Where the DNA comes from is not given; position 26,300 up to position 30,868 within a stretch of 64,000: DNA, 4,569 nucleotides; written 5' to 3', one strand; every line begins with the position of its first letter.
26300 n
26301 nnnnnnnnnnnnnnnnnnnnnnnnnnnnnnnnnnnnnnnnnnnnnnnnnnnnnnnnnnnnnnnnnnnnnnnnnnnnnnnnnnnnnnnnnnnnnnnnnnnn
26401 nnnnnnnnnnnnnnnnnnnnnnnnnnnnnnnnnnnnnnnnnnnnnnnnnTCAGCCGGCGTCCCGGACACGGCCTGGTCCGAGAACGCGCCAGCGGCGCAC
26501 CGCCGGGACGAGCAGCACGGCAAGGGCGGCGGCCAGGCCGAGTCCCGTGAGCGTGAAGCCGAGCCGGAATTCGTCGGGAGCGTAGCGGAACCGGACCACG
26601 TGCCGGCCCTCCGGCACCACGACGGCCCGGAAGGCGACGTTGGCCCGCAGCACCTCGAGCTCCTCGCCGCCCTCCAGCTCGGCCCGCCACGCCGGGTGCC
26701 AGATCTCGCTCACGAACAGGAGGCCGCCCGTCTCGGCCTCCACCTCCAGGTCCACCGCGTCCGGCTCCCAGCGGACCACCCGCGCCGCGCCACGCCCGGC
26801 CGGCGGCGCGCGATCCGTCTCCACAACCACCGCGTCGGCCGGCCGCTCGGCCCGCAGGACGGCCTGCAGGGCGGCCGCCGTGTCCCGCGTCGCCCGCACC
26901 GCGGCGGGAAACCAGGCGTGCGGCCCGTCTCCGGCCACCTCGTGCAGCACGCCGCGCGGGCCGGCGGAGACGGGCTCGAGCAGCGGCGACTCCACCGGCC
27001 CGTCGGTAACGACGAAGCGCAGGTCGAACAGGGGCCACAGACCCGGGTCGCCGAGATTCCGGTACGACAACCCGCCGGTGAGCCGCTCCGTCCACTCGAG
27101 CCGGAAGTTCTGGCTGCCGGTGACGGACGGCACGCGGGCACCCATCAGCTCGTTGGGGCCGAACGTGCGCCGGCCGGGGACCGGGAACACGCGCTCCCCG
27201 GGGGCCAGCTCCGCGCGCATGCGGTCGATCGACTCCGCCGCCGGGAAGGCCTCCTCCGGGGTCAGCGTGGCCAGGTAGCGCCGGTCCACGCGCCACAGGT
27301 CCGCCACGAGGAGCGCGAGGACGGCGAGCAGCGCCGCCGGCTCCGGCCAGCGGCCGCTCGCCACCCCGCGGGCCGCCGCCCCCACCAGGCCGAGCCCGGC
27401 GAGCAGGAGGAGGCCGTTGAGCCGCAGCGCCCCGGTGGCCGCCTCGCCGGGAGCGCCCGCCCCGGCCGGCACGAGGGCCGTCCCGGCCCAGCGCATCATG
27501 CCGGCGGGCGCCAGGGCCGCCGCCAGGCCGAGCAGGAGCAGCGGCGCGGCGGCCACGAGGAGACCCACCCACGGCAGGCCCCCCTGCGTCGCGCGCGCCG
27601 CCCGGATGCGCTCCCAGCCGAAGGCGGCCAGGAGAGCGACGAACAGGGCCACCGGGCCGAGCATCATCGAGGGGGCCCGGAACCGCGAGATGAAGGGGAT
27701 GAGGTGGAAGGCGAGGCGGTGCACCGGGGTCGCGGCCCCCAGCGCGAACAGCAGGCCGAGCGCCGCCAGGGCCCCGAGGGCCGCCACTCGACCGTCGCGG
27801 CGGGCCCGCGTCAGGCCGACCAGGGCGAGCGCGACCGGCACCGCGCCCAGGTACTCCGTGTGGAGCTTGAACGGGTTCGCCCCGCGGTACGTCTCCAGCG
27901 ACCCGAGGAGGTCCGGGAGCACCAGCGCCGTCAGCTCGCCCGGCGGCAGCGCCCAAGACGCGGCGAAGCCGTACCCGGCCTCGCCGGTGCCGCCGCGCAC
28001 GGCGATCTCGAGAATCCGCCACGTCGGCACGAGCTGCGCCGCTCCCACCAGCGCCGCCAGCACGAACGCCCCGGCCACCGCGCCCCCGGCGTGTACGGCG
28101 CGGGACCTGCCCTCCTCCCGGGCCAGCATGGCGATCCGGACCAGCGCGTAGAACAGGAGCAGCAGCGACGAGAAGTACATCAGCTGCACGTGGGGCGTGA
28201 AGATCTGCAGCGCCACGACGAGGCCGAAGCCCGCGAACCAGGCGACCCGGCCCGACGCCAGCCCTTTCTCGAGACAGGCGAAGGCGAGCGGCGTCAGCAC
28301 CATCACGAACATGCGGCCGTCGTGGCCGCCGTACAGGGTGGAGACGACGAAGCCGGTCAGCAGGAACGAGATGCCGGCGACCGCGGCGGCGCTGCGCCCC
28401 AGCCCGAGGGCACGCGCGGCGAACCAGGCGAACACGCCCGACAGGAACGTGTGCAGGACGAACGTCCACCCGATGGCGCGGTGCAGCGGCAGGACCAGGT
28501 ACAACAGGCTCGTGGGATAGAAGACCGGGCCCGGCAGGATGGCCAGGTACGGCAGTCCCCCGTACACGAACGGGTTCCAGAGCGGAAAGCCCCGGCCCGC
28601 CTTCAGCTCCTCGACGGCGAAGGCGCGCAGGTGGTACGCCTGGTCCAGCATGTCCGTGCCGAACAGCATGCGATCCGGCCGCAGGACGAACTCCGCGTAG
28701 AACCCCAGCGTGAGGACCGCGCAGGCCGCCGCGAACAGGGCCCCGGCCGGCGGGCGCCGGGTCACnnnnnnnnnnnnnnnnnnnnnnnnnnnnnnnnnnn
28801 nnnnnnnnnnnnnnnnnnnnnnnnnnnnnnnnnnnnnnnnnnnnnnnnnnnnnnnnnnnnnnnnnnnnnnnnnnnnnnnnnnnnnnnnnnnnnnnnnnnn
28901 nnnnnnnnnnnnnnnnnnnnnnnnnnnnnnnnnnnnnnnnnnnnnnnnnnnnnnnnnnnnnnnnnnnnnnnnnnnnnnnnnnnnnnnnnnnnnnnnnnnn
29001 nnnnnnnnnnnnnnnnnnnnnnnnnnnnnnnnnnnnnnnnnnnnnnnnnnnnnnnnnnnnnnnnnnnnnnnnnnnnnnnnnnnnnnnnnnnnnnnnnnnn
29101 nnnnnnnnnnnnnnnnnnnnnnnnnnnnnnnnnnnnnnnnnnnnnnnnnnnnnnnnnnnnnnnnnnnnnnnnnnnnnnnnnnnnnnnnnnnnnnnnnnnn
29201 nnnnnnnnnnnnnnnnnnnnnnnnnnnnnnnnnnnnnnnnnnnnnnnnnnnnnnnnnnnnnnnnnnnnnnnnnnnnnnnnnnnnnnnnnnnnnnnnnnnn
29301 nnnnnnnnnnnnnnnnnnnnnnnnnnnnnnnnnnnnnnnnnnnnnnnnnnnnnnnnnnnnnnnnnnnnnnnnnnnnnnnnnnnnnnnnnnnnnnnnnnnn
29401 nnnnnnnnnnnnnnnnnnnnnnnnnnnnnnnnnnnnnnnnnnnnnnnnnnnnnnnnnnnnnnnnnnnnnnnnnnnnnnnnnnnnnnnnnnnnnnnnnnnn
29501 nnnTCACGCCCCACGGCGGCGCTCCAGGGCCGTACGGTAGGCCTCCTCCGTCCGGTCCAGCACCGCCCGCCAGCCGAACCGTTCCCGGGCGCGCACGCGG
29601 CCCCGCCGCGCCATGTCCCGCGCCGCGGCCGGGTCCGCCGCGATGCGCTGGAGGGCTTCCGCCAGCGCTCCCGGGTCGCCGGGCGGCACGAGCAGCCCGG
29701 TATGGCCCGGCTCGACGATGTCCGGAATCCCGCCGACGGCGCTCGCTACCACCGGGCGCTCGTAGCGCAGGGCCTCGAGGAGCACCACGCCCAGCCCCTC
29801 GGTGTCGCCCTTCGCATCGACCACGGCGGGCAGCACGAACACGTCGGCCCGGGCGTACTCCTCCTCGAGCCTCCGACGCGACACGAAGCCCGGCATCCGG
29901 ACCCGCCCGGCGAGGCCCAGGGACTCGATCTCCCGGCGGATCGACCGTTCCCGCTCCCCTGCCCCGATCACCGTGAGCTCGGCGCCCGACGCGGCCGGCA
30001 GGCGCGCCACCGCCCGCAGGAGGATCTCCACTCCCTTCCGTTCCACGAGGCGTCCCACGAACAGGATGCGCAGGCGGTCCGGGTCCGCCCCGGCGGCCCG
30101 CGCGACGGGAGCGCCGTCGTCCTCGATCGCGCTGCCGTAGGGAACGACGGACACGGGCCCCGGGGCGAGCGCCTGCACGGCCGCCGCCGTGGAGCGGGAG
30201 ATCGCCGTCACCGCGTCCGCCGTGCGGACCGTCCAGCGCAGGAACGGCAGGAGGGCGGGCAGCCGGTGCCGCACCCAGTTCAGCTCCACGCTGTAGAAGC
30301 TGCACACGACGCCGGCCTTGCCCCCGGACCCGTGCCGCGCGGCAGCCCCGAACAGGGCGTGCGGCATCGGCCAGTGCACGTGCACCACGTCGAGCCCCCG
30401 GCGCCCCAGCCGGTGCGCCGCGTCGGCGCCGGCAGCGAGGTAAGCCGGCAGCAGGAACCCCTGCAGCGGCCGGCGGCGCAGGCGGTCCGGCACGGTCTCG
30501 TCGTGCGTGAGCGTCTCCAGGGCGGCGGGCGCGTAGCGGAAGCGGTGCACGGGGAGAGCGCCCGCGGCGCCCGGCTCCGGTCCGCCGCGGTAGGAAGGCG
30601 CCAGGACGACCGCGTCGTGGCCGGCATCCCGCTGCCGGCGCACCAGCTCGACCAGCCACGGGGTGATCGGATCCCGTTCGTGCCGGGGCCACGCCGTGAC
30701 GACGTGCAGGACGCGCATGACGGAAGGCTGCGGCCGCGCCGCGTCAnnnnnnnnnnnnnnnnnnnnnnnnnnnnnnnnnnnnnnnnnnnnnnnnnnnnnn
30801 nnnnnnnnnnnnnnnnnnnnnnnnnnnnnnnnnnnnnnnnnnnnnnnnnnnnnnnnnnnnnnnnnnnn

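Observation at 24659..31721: Uncharacterised six-gene envelope glycosylation cluster appended directly to kdsB-pyrG-lptC-lptA-lptB-rpoN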

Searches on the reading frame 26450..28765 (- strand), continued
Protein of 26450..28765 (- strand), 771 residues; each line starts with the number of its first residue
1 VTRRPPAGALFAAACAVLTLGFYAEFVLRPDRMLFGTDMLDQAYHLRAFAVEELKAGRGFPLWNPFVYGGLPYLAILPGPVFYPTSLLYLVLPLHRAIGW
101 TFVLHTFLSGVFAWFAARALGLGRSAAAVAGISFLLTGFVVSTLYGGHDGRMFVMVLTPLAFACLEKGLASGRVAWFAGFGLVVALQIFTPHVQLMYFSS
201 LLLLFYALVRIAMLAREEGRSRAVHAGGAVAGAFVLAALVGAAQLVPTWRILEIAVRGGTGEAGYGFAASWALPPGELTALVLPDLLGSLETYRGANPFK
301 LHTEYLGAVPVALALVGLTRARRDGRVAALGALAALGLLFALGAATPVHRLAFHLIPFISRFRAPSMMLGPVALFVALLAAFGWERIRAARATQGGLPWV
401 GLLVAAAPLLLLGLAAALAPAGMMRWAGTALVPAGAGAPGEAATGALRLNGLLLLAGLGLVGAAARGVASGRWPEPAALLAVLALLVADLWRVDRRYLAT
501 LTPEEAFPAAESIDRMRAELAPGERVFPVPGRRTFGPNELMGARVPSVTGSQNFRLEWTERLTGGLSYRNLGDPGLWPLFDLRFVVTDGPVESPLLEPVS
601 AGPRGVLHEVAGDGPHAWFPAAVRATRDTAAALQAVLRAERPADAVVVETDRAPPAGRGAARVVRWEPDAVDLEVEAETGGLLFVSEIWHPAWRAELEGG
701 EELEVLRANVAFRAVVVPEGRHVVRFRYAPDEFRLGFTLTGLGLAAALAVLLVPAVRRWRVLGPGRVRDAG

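Call 65: find_encoding_contigs(protein=P0467, flank=10000, max_places=1)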
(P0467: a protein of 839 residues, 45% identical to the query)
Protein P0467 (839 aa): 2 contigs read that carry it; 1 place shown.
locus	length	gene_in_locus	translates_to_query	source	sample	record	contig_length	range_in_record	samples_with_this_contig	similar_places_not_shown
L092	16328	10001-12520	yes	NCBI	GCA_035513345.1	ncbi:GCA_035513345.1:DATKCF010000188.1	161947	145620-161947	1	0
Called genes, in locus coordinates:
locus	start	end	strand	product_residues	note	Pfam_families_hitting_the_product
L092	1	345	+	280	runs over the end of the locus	PF00793:DAHP_synth_1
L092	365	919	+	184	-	PF08282:Hydrolase_3 (faint)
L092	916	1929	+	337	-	PF01380:SIS, PF00571:CBS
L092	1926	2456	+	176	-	PF06835:LptC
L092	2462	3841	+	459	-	-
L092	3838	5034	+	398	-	PF00005:ABC_tran, PF13304:AAA_21 (faint)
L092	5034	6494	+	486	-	PF00309:Sigma54_AID, PF04963:Sigma54_CBD, PF04552:Sigma54_DBD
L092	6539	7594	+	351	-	PF13641:Glyco_tranf_2_3, PF00535:Glycos_transf_2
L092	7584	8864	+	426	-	PF13579:Glyco_trans_4_4 (weak), PF02350:Epimerase_2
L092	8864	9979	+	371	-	PF20706:GT4-conflict, PF13439:Glyco_transf_4, PF13477:Glyco_trans_4_2 (faint), PF13579:Glyco_trans_4_4, PF00534:Glycos_transf_1, PF13692:Glyco_trans_1_4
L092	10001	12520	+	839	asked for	PF09586:YfhO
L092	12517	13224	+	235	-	PF00891:Methyltransf_2 (weak), PF01209:Ubie_methyltran (weak), PF02353:CMAS (weak), PF13489:Methyltransf_23, PF13847:Methyltransf_31, PF08241:Methyltransf_11, PF08242:Methyltransf_12, PF13649:Methyltransf_25, +1 more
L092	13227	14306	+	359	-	PF03706:LPG_synthase_TM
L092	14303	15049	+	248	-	PF00535:Glycos_transf_2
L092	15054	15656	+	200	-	-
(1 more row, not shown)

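Call 66: find_encoding_contigs(protein=P0433, flank=10000, max_places=1)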
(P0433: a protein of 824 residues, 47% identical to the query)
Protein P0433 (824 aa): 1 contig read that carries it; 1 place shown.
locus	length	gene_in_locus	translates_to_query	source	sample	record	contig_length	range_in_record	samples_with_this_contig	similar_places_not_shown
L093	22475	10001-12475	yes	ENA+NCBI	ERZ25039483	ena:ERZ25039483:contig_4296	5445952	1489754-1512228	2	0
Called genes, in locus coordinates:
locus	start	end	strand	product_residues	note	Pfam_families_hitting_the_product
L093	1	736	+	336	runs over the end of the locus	PF01380:SIS, PF00571:CBS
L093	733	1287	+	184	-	PF06835:LptC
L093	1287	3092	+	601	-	PF03968:LptD_N (faint)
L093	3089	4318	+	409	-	PF00005:ABC_tran, PF13304:AAA_21 (faint)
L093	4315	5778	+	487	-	PF00309:Sigma54_AID, PF04963:Sigma54_CBD, PF04552:Sigma54_DBD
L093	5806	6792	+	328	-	PF13641:Glyco_tranf_2_3 (weak), PF00535:Glycos_transf_2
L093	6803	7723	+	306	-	PF13489:Methyltransf_23, PF08241:Methyltransf_11, PF08242:Methyltransf_12, PF13649:Methyltransf_25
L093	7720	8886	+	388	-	PF02350:Epimerase_2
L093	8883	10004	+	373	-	PF13439:Glyco_transf_4, PF13579:Glyco_trans_4_4, PF00534:Glycos_transf_1, PF13692:Glyco_trans_1_4, PF13524:Glyco_trans_1_2 (weak)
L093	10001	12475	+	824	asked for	PF09586:YfhO (weak)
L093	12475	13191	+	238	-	PF02353:CMAS, PF01209:Ubie_methyltran, PF05175:MTS, PF13489:Methyltransf_23, PF13649:Methyltransf_25, PF13847:Methyltransf_31, PF08241:Methyltransf_11, PF08242:Methyltransf_12, +1 more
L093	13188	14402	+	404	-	PF03706:LPG_synthase_TM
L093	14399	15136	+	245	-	PF13641:Glyco_tranf_2_3, PF00535:Glycos_transf_2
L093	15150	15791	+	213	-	-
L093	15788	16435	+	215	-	PF01553:Acyltransferase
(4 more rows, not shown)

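Call 73: search_solved_structures(query=A2, max_evalue=1)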
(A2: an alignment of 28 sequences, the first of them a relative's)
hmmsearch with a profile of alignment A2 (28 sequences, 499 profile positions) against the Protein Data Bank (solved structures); distinct sequences matched with E-value up to 1: 0.

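Call 74: search_protein_families(library=pfam, alignment_id=A2, max_evalue=0.01)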
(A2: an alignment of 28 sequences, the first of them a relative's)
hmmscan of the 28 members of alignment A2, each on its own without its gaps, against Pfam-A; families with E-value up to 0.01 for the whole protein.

A. member 1, L003:6435-8036:+ (534 aa): 0 families

B. families by the number of members that match (of 28 scanned): 8 families
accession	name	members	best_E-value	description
PF13231.12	PMT_2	21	4e-10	Dolichyl-phosphate-mannose-protein mannosyltransferase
PF20604.3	DUF6798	5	0.00018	Domain of unknown function (DUF6798)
PF09594.16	GT87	2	6.1e-08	Glycosyltransferase family 87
PF02366.24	PMT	2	6.5e-06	Dolichyl-phosphate-mannose-protein mannosyltransferase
PF03901.23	Glyco_transf_22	1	0.00037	Alg9-like mannosyltransferase family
PF02516.20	STT3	1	0.00065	Oligosaccharyl transferase STT3, N-terminal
PF14264.12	Glucos_trans_II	1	0.004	Glucosyl transferase GtrII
PF09852.15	DUF2079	1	0.0045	Predicted membrane protein (DUF2079)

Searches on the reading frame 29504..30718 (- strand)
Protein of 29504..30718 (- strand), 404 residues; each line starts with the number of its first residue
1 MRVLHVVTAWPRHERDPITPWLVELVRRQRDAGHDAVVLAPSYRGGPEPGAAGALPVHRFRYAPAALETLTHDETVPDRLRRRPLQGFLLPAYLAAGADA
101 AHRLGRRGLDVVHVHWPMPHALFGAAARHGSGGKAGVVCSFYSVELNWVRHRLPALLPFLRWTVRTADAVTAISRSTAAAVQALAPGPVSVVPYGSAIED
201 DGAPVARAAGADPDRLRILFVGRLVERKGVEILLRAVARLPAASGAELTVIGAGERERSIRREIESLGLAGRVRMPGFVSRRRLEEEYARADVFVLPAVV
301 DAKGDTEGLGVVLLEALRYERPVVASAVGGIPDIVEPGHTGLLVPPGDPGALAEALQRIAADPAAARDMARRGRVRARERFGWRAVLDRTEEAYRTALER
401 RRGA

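Call 8: search_protein_families(library=pfam, proteins=[window:29504-30718:-], max_evalue=0.01)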
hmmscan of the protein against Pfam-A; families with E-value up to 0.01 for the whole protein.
window:29504-30718:- (404 aa): 6 families
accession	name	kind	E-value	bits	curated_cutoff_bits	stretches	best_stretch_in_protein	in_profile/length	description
PF00534.26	Glycos_transf_1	-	1.5e-40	139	26.4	1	210-374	10-170/172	Glycosyl transferases group 1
PF13692.12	Glyco_trans_1_4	-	6e-38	130.7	27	1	217-362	3-142/142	Glycosyl transferases group 1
PF13439.12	Glyco_transf_4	-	1.7e-16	61.1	28.5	1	22-195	8-165/170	Glycosyltransferase Family 4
PF20706.3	GT4-conflict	-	2e-12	47.2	26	1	165-387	145-382/385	Family 4 Glycosyltransferase in conflict systems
PF13579.12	Glyco_trans_4_4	-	2.8e-12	47.7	29.7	1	23-195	8-158/158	Glycosyl transferase 4-like domain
PF13524.12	Glyco_trans_1_2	-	1.1e-07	32.4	25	1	231-389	3-141/144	Glycosyl transferase-like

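Call 10: search_protein_families(library=ncbifam, proteins=[window:29504-30718:-], max_evalue=0.001)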
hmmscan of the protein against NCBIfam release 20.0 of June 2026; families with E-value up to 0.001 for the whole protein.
window:29504-30718:- (404 aa): 43 families (the best 25 are shown)
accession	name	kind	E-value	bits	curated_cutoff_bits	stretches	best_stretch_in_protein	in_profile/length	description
NF041876.1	EPS_EpsE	equivalog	2e-35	122.8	400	1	93-383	98-382/389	exopolysaccharide biosynthesis GT4 family glycosyltransferase EpsE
TIGR02149.1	glgA_Coryne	subfamily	1.2e-30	107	302.4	1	192-396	181-389/391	glycogen synthase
TIGR03999.1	thiol_BshA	equivalog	5.7e-30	104.5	273.7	1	99-398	75-374/375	N-acetyl-alpha-D-glucosaminyl L-malate synthase BshA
TIGR03088.1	stp2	hypoth_equivalog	3.6e-29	102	409.05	1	203-398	182-374/374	TIGR03088 family PEP-CTERM/XrtA system glycosyltransferase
TIGR04005.1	wcaL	equivalog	4.5e-27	94.9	537.6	1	207-382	214-391/406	colanic acid biosynthesis glycosyltransferase WcaL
TIGR03449.1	mycothiol_MshA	equivalog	6.4e-25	87.9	462.5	1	205-398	210-404/406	D-inositol-3-phosphate glycosyltransferase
TIGR04063.1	stp3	hypoth_equivalog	1.6e-23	83.3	442.05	1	175-398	175-396/397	TIGR04063 family PEP-CTERM/XrtA system glycosyltransferase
NF047684.1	TeichurnBiosyTuaC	equivalog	9e-22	77.5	550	1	109-374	109-366/391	teichuronic acid biosynthesis protein TuaC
NF041879.1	EPS_EpsH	equivalog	3.9e-21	75.3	800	1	148-401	172-420/431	exopolysaccharide biosynthesis glycosyltransferase EpsH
NF038298.1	EPS_HpsO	equivalog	2.9e-18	65.8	575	1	208-395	194-385/388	hormogonium polysaccharide biosynthesis glycosyltransferase HpsO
NF053787.1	GlcN_PG_synth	equivalog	9.5e-16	57.6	480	1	208-397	190-359/361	N-acetylglucosaminyl phosphatidylglycerol synthase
NF038295.1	EPS_HpsP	equivalog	1.4e-13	50.6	550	1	203-396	195-386/388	hormogonium polysaccharide biosynthesis glycosyltransferase HpsP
NF050056.1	ProtGlycPglH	equivalog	2.8e-13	49.7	600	1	218-378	182-335/354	GalNAc-alpha-(1->4)-GalNAc-alpha-(1->3)-diNAcBac-PP-undecaprenol alpha-1,4-N-acetyl-D-galactosaminyltransferase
NF007640.0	PRK10307.1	subfamily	4.3e-13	48.9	276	1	162-396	167-406/411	WcaI family glycosyltransferase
TIGR02095.1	glgA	subfamily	5.2e-13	48.5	328.45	1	217-395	296-475/477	glycogen/starch synthase, ADP-glucose type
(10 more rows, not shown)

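Call 32: search_solved_structures(query=window:29504-30718:-, max_evalue=1e-10)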
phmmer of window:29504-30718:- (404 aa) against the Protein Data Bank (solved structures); distinct sequences matched with E-value up to 1e-10: 42.
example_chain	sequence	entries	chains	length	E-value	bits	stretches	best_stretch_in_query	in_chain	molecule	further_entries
6kih_A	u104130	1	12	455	3.7e-29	105.2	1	187-396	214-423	Tll1590 protein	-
3oka_A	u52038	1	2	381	4.8e-23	85.1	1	66-389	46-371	GDP-mannose-dependent alpha-(1-6)-phosphatidylinositol monomannoside mannosyltransferase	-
3okc_A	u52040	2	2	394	6.2e-23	84.7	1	66-390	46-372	GDP-mannose-dependent alpha-(1-6)-phosphatidylinositol monomannoside mannosyltransferase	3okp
2jjm_A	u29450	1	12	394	7.7e-23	84.4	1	89-398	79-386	GLYCOSYL TRANSFERASE, GROUP 1 FAMILY PROTEIN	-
3mbo_A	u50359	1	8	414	9.1e-23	84.2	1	89-398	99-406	Glycosyltransferase, group 1 family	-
5d00_A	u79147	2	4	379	6.1e-22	81.5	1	94-395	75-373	N-acetyl-alpha-D-glucosaminyl L-malate synthase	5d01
6tvp_A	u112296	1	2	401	2e-18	69.9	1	163-396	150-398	Alpha-maltose-1-phosphate synthase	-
6d9t_A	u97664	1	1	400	6.4e-18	68.2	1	99-399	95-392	Glycosyl transferase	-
6n1x_A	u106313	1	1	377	9.4e-18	67.7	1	99-398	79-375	Glycosyltransferase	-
7qsg_A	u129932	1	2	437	5.9e-14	55.2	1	183-400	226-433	D-inositol 3-phosphate glycosyltransferase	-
3fro_A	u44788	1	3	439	4.4e-13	52.3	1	215-400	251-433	GlgA glycogen synthase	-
2bis_A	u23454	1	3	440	4.4e-13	52.3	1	215-400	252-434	GLGA GLYCOGEN SYNTHASE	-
3c4q_A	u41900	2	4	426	1.6e-12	50.4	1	214-398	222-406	Predicted glycosyltransferases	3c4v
3c48_A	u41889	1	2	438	1.7e-12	50.3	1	214-398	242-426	Predicted glycosyltransferases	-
3l01_A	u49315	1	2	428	4e-12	49.1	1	215-394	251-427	GlgA glycogen synthase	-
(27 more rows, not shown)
